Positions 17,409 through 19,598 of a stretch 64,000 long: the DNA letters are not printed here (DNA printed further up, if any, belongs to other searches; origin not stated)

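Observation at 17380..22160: Secreted PLD module: 3xHKD + 1xHKD phospholipase-D genes, each behind a MITE, coupled to a low-GC two-gene secreted insert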

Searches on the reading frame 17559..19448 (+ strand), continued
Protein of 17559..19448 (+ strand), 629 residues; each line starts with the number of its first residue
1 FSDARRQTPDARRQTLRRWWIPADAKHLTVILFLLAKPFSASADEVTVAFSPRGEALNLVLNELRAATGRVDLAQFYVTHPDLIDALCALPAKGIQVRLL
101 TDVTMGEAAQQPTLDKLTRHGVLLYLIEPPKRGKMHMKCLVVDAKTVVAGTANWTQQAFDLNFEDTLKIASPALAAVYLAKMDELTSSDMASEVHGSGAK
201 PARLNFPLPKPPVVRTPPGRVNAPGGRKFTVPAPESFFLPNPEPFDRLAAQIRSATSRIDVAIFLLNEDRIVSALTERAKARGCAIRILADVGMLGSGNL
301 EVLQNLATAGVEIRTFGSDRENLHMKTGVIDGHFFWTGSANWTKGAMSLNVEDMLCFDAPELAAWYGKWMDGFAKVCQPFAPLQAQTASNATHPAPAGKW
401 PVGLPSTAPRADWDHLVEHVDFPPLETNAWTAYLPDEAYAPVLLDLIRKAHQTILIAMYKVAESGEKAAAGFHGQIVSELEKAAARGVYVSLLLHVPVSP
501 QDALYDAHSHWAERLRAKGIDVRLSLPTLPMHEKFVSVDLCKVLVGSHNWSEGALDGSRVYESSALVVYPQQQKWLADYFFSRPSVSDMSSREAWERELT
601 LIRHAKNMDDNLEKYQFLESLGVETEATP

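Call 40: search_solved_structures(query=window:17604-19445:+, max_evalue=0.001)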
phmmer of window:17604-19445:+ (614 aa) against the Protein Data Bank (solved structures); distinct sequences matched with E-value up to 0.001: 5.
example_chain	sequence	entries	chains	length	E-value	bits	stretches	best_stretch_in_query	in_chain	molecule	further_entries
6ehi_A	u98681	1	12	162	4e-10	41.9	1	38-155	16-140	Nuclease NucT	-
9lkx_K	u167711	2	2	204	4.3e-10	41.8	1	35-168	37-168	Mitochondrial cardiolipin hydrolase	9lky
4ggj_A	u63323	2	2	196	3.8e-09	38.6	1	40-168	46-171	Mitochondrial cardiolipin hydrolase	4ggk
1byr_A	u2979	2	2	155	7.9e-09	37.6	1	31-164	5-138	PROTEIN (ENDONUCLEASE)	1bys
7e0m_A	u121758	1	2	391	2.7e-08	35.8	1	50-332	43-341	Phospholipase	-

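Call 43: find_related_loci(query=A5, collection=genome_contigs, flank=10000)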
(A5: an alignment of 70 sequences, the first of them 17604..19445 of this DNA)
Query A5 (614 aa) in genome_contigs; peptide patterns used: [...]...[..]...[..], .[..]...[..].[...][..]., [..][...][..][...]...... (x = any residue, [..] = any of these).
341 stretches matched a pattern; 173 encode a relative of the query (tblastn E <= 1e-3); the best 80 are kept; 77 distinct loci.
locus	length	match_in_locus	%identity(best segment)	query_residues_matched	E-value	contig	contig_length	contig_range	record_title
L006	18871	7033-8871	92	1-614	0e+0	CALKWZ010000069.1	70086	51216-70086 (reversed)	MAG TPA_asm: uncultured Verrucomicrobia bacterium isolate SRR3330206_bin.99_CONCOCT_v1.1_MAG genome assembly, contig: ER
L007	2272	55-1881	82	2-611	0e+0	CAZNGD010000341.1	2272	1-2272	MAG TPA_asm: uncultured Verrucomicrobiota bacterium isolate binchicken_co45_351 genome assembly, contig: NODE_113609_len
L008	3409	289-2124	81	2-614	0e+0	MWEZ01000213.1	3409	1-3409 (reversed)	MAG: Verrucomicrobia bacterium ADurb.Bin018 BWX54_contig000213, whole genome shotgun sequence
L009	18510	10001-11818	68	11-614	0e+0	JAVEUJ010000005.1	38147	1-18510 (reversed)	MAG: Kiritimatiellia bacterium isolate BF2_42 NODE_452_length_38147_cov_5.101819_Biofilm2, whole genome shotgun sequence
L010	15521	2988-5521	44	3-614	2e-160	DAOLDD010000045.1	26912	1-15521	MAG TPA_asm: Kiritimatiellia bacterium isolate AMR_MDS_0145 NODE_339_length_26912_cov_30.725472, whole genome shotgun se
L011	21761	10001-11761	46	30-614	9e-158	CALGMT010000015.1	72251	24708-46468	MAG: uncultured bacterium isolate N1_Bin_METABAT__120_1 genome assembly, contig: c_000002285338, whole genome shotgun se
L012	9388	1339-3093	43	29-611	6e-141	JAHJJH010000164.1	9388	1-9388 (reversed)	MAG: Verrucomicrobia bacterium isolate Modern_marine_rock_biofilm.mb.29 Modern_marine_rock.mb.29_k141_413491, whole geno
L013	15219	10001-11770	42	18-609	2e-136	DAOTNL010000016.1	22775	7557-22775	MAG TPA_asm: Kiritimatiellia bacterium isolate AMR_MDS_2896 NODE_2332_length_22775_cov_5.897139, whole genome shotgun se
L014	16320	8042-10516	40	2-608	2e-132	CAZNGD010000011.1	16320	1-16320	MAG TPA_asm: uncultured Verrucomicrobiota bacterium isolate binchicken_co45_351 genome assembly, contig: NODE_6134_lengt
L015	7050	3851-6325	40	2-608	7e-131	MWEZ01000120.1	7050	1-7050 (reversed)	MAG: Verrucomicrobia bacterium ADurb.Bin018 BWX54_contig000120, whole genome shotgun sequence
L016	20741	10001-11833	39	10-614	2e-130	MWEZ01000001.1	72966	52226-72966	MAG: Verrucomicrobia bacterium ADurb.Bin018 BWX54_contig000001, whole genome shotgun sequence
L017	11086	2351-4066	41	30-609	2e-129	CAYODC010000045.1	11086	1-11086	MAG TPA_asm: uncultured Verrucomicrobiota bacterium isolate SRP294416_co1_711 genome assembly, contig: NODE_12990_length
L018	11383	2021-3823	40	18-614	6e-126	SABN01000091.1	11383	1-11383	MAG: Opitutia bacterium isolate INTA.CYC.094 contig-100_4982, whole genome shotgun sequence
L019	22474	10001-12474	41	23-589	9e-124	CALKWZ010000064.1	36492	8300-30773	MAG TPA_asm: uncultured Verrucomicrobia bacterium isolate SRR3330206_bin.99_CONCOCT_v1.1_MAG genome assembly, contig: ER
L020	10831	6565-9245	41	24-589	3e-123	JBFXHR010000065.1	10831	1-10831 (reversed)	MAG: Kiritimatiellia bacterium isolate CA_2019_TPIn_191 NODE_22475_length_10831_cov_6.949271_TPIn, whole genome shotgun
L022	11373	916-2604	40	33-604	7e-119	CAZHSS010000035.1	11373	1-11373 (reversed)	MAG TPA_asm: uncultured Verrucomicrobiota bacterium isolate SRP294416_co3_838 genome assembly, contig: NODE_11338_length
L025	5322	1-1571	54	126-614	1e-100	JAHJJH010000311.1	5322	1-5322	MAG: Verrucomicrobia bacterium isolate Modern_marine_rock_biofilm.mb.29 Modern_marine_rock.mb.29_k141_821215, whole geno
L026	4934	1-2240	40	97-589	1e-98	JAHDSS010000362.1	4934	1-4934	MAG: Kiritimatiellae bacterium isolate SV3-B9.1 k141_95157, whole genome shotgun sequence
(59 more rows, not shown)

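Call 51: find_related_loci(query=window:17604-19445:+, collection=metagenome_contigs, flank=6000)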
Query window:17604-19445:+ (614 aa) in metagenome_contigs; peptide patterns used: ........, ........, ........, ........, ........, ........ (x = any residue, [..] = any of these).
99 stretches matched a pattern; 3 encode a relative of the query (tblastn E <= 1e-3); 3 distinct loci.
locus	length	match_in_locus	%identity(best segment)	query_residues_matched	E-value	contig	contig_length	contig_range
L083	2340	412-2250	86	2-614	0e+0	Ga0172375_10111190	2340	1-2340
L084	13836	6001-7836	82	2-614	0e+0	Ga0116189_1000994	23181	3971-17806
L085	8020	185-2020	82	2-614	0e+0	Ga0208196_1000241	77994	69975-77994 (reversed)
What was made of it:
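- Tried and rejected: It returned only 3 loci (call 51), too few for a population distribution of tract lengths.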

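Call 53: predict_structure(alignment_id=A1)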
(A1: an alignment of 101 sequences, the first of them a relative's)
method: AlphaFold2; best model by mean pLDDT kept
length: 862 residues; sequences in the alignment: 101
mean_pLDDT: 90.3   pTM: 0.87
mean pLDDT of the five models: 90.3, 88.8, 87.8, 86.9, 86.3
residues with pLDDT >= 90: 631; 70-90: 160; 50-70: 66; < 50: 5
segments of 3 or more residues with pLDDT < 50: 690-693
pLDDT, mean of each block of 10 residues (from residue 1): 58 56 84 96 97 98 96 97 98 88 95 96 97 96 95 98 98 96 83 93 74 96 84 92 95 98 97 98 98 90 95 93 95 98 94 97 98 97 77 66 90 86 96 97 96 92 96 95 95 86 95 95 93 96 94 94 94 94 93 92 93 83 78 89 92 90 95 92 73 62 91 94 97 71 90 97 77 77 90 84 95 87 73 97 96 92 67
secondary structure, 60 per line:
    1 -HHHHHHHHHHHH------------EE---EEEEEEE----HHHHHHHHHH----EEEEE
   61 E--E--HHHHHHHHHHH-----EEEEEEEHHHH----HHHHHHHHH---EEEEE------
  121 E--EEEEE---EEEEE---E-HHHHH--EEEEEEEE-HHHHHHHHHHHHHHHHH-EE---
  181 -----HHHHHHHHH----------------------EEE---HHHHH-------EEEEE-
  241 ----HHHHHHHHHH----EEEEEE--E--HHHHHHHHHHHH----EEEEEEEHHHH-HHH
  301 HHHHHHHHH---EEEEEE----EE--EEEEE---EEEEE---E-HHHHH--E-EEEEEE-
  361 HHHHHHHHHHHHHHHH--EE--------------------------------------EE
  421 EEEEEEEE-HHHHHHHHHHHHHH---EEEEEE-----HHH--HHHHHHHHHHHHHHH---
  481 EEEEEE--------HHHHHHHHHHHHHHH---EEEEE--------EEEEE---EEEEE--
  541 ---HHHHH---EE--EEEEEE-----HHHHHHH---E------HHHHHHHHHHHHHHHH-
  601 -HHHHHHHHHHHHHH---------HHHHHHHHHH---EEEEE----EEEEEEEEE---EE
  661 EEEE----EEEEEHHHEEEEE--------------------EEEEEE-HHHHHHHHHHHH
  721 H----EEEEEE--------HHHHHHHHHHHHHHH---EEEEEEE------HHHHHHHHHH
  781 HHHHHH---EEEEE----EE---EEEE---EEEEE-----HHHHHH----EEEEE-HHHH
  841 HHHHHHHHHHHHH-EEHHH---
elements in order (helices of 4 or more, strands of 3 or more residues): H2-13 E31-37 H42-51 E56-61 H67-77 E83-89 H90-93 H98-106 E110-114 E124-128 E132-136 H142-146 E149-156 H158-174 H186-194 E217-219 H223-227 E235-239 H245-254 E259-264 H270-281 E286-292 H293-296 H298-309 E313-318 E327-331 E335-339 H345-349 E354-359 H361-376 E419-428 H430-443 E447-452 H463-477 E481-486 H495-509 E513-517 E526-530 E534-538 H544-548 E556-561 H567-573 H584-599 H602-615 H625-634 E638-642 E647-655 E659-664 E669-673 E677-681 E702-707 H709-721 E726-731 H740-754 E758-764 H771-786 E790-794 E804-807 E811-815 H821-826 E831-835 H837-853
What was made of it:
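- Checked: The C-terminal ~55 aa are helical in the model of a homologue (call 53).
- The fusion folds as one compact four-domain body with pTM 0.87 (call 53).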

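Call 56: fold_search(model_id=the predicted structure, library=pdb)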
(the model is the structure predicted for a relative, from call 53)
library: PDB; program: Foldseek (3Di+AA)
matches with E <= 10: 1128; with E <= 0.001: 128
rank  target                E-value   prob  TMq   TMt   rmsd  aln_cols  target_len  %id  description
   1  7e0m_B                1.5e-17  1.00  0.31  0.66   9.8       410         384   15  Crystal structure of phospholipase D (released 2021-12-22)
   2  7e0m_A                3.1e-17  1.00  0.31  0.65  11.0       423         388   15  Crystal structure of phospholipase D (released 2021-12-22)
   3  9vbg_A                7.0e-16  1.00  0.32  0.63   8.3       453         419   15  Cryo-EM structure of human PLD3 apo form (released 2025-12-24)
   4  9vbh_A                7.7e-16  1.00  0.32  0.63   8.4       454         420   15  Cryo-EM structure of human PLD3 bound to ssDNA (poly(T)) (released 2025-12-24)
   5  8v07_D                9.5e-16  1.00  0.30  0.61  10.8       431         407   16  Crystal structure of mouse PLD3 co-crystallized with 5'Pi-ssDNA for 30 days (released 2024-03-13)
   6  8s86_A                1.2e-15  1.00  0.29  0.62   7.7       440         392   16  human PLD3 homodimer structure (released 2024-05-15)
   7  9fiz                  1.7e-15  1.00  0.31  0.70   9.4       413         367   14  Structure of the F13 protein (mutant A295E) of Vaccinia virus (released 2025-03-12)
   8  8v08_A                1.8e-15  1.00  0.31  0.65  10.8       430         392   16  Crystal structure of human PLD4 co-crystallized with 5'Pi-ssDNA (released 2024-03-13)
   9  8yr5_H                2.3e-15  1.00  0.33  0.63  10.8       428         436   14  Crystal structure of E. coli phosphatidylserine synthase in apo state (released 2024-11-20)
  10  8v06_C                2.3e-15  1.00  0.31  0.62   8.7       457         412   16  Crystal structure of mouse PLD3 co-crystallized with 5'Pi-ssDNA for 9 days (released 2024-03-13)
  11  8v07_C                3.1e-15  1.00  0.31  0.63  10.7       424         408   15  Crystal structure of mouse PLD3 co-crystallized with 5'Pi-ssDNA for 30 days (released 2024-03-13)
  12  8yr5_A                3.2e-15  1.00  0.33  0.62  10.9       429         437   14  Crystal structure of E. coli phosphatidylserine synthase in apo state (released 2024-11-20)
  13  8v06_B                3.6e-15  1.00  0.30  0.58   9.0       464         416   16  Crystal structure of mouse PLD3 co-crystallized with 5'Pi-ssDNA for 9 days (released 2024-03-13)
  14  8yr5_J                4.0e-15  1.00  0.33  0.61   9.7       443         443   13  Crystal structure of E. coli phosphatidylserine synthase in apo state (released 2024-11-20)
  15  8q1x_A                4.4e-15  1.00  0.31  0.62   8.7       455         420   16  Structural analysis of PLD3 reveals insights into the mechanism of lysosomal 5' exonuclease-mediated nucleic acid degr (released 2023-12-06)
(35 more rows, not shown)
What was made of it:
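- Closest known: Two-HKD bilobed enzymes: bacterial PLD 7e0m, PLD3/PLD4 5' exonucleases, vaccinia F13, PssA. Same: Adjacent domains of the fusion model superpose on these bilobed units (TM-score on the target 0.6-0.7, call 56).
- Its best Foldseek matches are bilobed two-HKD enzymes: 7e0m, PLD3, PLD4, F13 and PssA (call 56). The structural neighbours of the fusion include PssA and phospholipases (call 56).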

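Call 68: search_protein_families(library=pfam, proteins=[L006:10426-11343:+, L004:5198-7246:+, L004:3368-5176:+, L005:625-1455:-, L006:9803-10414:+], max_evalue=0.01)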
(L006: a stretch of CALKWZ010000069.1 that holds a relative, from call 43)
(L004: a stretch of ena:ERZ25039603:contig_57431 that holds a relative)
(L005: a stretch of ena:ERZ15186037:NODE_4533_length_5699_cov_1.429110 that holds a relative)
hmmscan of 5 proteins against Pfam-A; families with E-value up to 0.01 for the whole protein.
L006:10426-11343:+ (306 aa): 0 families

L004:5198-7246:+ (683 aa): 9 families
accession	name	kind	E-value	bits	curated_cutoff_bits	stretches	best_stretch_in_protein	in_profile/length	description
PF13620.12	CarboxypepD_reg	-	6.6e-21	74.9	32.3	2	473-532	2-54/82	Carboxypeptidase regulatory-like domain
PF17210.9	SdrD_B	-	2.2e-10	41.2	29.7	1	510-536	42-68/112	SdrD B-like domain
PF17802.7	SpaA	-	2e-09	37.9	23.1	0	67-91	32-56/91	Prealbumin-like fold domain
PF13715.12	CarbopepD_reg_2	-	1.9e-06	28.2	32.2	0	510-532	28-50/88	CarboxypepD_reg-like domain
PF00775.27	Dioxygenase_C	-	6.3e-05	22.9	27.3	0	464-528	23-96/182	Dioxygenase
PF07495.19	Y_Y_Y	-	0.00011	22.4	26.6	0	511-532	24-44/65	Y_Y_Y domain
PF23193.1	NOMO_3rd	-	0.00021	21.8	27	0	71-91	62-82/120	NOMO third transthyretin-like domain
PF14686.12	fn3_3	-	0.001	19.2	24.4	0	616-654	32-71/75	Polysaccharide lyase family 4, domain II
PF09430.16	EMC7_beta-sandw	-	0.0011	19.5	26.6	0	74-94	26-46/122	ER membrane protein complex subunit 7, beta-sandwich domain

L004:3368-5176:+ (603 aa): 0 families

L005:625-1455:- (276 aa): 1 family
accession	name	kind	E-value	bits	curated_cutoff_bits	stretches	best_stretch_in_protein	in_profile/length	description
PF01797.21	Y1_Tnp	-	8.8e-06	26.3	23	1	177-239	5-67/121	Transposase IS200 like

L006:9803-10414:+ (204 aa): 0 families
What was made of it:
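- On MITE: An IS200-like Y1 transposase sits next to the element in L005 (call 68), which hints at a REP-like element instead.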
